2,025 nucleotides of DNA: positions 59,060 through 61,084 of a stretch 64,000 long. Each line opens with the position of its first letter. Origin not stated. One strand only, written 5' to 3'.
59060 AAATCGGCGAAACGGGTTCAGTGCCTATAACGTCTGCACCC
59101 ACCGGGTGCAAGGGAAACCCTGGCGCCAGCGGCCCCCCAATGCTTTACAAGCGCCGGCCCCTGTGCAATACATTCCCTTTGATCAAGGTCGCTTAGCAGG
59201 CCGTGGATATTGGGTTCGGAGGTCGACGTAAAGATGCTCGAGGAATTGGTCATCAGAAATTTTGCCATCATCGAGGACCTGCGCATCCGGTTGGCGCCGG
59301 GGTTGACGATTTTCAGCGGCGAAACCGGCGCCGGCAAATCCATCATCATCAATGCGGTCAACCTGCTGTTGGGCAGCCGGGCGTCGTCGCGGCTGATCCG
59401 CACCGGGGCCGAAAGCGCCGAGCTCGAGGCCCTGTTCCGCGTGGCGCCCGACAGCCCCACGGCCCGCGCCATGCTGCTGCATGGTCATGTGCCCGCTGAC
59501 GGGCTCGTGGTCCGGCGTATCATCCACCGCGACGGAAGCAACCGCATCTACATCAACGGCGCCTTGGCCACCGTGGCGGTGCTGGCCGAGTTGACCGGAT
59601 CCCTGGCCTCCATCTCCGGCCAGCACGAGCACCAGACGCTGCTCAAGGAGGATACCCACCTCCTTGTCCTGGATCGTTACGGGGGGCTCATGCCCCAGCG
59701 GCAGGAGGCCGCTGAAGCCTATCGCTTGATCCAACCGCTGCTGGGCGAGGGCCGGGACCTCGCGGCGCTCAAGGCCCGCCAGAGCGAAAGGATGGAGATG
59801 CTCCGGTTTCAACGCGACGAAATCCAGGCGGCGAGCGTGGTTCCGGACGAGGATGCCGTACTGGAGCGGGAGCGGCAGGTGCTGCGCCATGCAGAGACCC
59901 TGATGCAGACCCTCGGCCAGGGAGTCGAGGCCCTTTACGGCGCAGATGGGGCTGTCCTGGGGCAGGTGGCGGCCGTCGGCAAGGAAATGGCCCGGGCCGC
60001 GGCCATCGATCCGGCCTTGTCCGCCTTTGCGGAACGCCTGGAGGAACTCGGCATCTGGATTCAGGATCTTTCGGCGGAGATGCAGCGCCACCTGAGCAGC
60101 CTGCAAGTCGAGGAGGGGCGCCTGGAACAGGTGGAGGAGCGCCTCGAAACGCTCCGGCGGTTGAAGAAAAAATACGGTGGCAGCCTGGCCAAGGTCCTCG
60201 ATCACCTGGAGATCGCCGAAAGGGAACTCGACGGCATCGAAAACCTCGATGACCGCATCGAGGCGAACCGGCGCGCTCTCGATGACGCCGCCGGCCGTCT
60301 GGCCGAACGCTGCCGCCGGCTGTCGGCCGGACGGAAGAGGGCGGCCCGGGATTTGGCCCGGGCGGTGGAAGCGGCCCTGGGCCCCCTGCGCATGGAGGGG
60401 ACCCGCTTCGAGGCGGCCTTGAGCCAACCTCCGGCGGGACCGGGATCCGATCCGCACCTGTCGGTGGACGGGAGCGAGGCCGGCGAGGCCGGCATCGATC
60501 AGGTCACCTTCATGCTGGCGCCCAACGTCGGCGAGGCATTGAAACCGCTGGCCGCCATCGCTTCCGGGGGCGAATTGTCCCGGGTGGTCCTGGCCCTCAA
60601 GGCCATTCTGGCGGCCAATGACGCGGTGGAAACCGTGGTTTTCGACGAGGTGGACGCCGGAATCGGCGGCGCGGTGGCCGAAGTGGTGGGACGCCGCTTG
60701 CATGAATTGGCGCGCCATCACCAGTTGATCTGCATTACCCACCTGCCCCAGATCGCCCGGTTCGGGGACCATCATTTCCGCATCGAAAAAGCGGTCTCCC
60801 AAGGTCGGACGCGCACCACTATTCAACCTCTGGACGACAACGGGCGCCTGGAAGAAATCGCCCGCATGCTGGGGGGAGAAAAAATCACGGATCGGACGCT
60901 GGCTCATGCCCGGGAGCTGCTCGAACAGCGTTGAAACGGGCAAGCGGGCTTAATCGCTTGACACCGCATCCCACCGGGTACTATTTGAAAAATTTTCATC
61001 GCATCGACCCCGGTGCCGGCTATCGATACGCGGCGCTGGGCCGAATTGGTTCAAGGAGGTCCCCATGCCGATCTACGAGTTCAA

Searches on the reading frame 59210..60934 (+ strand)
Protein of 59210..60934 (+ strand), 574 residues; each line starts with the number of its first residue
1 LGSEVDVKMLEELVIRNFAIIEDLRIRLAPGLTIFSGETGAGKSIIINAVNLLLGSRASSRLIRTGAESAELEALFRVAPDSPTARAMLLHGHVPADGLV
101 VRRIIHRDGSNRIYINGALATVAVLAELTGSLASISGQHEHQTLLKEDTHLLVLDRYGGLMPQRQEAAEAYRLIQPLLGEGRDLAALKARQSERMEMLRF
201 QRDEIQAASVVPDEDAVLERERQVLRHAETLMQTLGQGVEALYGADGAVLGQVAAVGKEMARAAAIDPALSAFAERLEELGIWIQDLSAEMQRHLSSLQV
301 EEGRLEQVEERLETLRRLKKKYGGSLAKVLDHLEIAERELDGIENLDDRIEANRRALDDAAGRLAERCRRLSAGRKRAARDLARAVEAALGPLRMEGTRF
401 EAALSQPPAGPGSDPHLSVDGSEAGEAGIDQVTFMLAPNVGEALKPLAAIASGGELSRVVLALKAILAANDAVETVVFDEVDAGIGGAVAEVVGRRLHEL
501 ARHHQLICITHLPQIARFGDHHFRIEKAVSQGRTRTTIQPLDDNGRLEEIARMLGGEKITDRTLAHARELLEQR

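Call 63: search_protein_families(library=pfam, proteins=[window:59210-60934:+], max_evalue=0.0001)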
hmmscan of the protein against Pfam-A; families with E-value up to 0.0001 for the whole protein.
window:59210-60934:+ (574 aa): 3 families
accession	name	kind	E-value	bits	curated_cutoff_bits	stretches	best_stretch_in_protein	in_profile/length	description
PF02463.25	SMC_N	-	1.5e-16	60.9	40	1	9-527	1-213/220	RecF/RecN/SMC N terminal domain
PF13476.12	AAA_23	-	1.1e-11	46.2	27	1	13-68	2-59/201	AAA domain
PF13175.12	AAA_15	-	8.7e-05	22.7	32.1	0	9-56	1-49/374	AAA ATPase domain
